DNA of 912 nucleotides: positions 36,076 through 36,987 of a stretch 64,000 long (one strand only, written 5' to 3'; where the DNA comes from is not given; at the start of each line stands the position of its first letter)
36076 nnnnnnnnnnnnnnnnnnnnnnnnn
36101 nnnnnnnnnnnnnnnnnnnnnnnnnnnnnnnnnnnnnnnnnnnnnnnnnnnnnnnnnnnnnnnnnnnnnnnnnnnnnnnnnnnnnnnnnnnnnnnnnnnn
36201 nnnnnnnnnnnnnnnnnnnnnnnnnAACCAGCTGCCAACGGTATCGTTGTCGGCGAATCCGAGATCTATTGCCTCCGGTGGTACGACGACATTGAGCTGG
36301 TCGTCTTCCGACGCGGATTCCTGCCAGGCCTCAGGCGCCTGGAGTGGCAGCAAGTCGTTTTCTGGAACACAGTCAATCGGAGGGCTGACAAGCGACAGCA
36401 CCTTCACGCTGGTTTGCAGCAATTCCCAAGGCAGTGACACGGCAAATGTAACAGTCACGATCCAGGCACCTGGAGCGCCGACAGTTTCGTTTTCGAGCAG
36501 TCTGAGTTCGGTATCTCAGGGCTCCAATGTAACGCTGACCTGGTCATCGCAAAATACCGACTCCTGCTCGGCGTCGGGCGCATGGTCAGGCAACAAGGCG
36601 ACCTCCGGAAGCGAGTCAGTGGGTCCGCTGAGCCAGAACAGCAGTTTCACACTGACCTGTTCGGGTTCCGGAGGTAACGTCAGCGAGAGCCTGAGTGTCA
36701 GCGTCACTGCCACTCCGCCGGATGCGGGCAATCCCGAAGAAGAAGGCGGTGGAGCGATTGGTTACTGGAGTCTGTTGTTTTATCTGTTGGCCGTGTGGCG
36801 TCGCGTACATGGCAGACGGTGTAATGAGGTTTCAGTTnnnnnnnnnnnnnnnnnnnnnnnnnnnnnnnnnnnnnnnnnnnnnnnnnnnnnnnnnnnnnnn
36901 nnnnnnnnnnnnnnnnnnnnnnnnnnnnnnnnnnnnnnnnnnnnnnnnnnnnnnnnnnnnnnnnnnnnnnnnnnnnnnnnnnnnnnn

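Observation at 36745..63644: GlyGly-CTERM-like tails on three proteins within an exosortase (PEP-CTERM) island, with no rhombosortase in the window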

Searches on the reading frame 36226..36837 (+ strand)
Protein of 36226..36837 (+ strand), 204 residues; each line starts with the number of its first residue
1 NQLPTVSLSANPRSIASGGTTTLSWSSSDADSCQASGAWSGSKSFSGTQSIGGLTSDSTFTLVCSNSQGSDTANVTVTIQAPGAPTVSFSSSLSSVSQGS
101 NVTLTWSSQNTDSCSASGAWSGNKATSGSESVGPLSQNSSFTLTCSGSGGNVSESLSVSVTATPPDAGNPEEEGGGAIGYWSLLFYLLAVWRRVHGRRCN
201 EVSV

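Call 65: find_homologous_proteins(query=A3, max_evalue=0.00001)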
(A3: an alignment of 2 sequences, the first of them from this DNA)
Query A3 (2 sequences) (204 aa, profile of the alignment): 627 proteins with E <= 0.00001 among 8000 candidates; the best 120 are listed.
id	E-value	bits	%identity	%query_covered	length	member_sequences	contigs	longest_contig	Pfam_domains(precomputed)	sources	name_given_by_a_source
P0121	4.1e-105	369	51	79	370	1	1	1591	-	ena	-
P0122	3.5e-93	329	42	79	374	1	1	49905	-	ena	-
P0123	1.8e-92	327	44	81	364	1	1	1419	-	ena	-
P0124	9.0e-85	302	50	81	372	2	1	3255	-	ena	-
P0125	4.8e-81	290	48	81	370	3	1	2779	-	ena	-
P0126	5.9e-79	283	48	77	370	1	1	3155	-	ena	-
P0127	2.6e-77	278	46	80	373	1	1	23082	PF00041.28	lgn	-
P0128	5.7e-76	273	42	80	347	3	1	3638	-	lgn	-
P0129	1.9e-74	268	43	77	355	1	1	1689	-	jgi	-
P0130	2.2e-73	265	40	79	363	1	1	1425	PF00041.28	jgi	jgi:hypothetical protein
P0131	8.8e-73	263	39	83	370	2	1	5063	-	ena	-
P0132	1.0e-71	259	40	77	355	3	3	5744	-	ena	-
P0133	1.7e-71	259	51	79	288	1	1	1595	-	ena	-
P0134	3.2e-70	254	50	79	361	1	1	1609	PF00630.26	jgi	-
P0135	1.6e-69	252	50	80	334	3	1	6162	-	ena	-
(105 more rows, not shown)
